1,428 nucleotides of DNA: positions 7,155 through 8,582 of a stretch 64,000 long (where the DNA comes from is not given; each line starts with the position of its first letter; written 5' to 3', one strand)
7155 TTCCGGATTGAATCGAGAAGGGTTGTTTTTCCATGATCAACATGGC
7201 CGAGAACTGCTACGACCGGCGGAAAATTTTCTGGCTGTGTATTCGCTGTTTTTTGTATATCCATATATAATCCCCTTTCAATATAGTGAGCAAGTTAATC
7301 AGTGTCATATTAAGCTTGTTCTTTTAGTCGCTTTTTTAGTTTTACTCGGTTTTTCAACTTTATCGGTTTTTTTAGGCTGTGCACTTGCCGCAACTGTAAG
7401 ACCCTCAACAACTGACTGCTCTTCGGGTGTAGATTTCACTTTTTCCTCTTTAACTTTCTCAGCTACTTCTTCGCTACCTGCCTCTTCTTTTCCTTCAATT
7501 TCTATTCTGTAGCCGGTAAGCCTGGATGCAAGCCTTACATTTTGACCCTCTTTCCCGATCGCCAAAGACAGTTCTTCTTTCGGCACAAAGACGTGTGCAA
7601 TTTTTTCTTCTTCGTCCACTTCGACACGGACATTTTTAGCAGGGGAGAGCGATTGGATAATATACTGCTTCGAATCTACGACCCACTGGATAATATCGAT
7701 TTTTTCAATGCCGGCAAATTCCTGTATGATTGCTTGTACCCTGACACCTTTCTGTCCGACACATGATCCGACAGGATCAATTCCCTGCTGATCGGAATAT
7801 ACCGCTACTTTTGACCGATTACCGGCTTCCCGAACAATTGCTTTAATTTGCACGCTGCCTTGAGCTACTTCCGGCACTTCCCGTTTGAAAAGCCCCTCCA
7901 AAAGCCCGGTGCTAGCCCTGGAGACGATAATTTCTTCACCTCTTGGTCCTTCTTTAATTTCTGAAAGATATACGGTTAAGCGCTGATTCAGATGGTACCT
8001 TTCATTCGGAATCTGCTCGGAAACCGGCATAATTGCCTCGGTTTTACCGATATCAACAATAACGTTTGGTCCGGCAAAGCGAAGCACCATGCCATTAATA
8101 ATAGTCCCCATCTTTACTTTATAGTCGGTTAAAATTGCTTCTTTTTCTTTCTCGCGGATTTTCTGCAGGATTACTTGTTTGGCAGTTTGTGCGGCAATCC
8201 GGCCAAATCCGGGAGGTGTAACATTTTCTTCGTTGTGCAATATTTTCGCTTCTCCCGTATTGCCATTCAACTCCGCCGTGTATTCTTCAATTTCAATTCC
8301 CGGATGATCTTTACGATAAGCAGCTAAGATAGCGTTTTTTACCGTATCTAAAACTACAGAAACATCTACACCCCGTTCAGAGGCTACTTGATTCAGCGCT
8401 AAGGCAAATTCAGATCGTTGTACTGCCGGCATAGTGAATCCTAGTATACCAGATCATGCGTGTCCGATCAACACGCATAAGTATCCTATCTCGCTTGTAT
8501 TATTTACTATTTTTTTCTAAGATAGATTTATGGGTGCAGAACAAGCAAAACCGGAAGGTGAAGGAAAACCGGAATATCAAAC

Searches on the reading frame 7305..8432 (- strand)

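Call 13: search_protein_families(library=pfam, proteins=[window:7305-8432:-], max_evalue=0.0001)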
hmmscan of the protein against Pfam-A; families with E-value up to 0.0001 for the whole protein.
window:7305-8432:- (375 aa): 4 families
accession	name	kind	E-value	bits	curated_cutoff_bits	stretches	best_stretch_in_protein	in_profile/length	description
PF13184.12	KH_5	-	6.7e-22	77.8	27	1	203-271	1-68/69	NusA-like KH domain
PF08529.16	NusA_N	-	6.2e-17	62.4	23.8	2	8-69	1-60/119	NusA N-terminal domain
PF23095.1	KH_NusA_C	-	1.2e-06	28.8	34.2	1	285-313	7-35/59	Transcription termination/antitermination protein NusA, KH domain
PF00013.35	KH_1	-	8.6e-05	22.7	21.5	0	280-318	3-40/66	KH domain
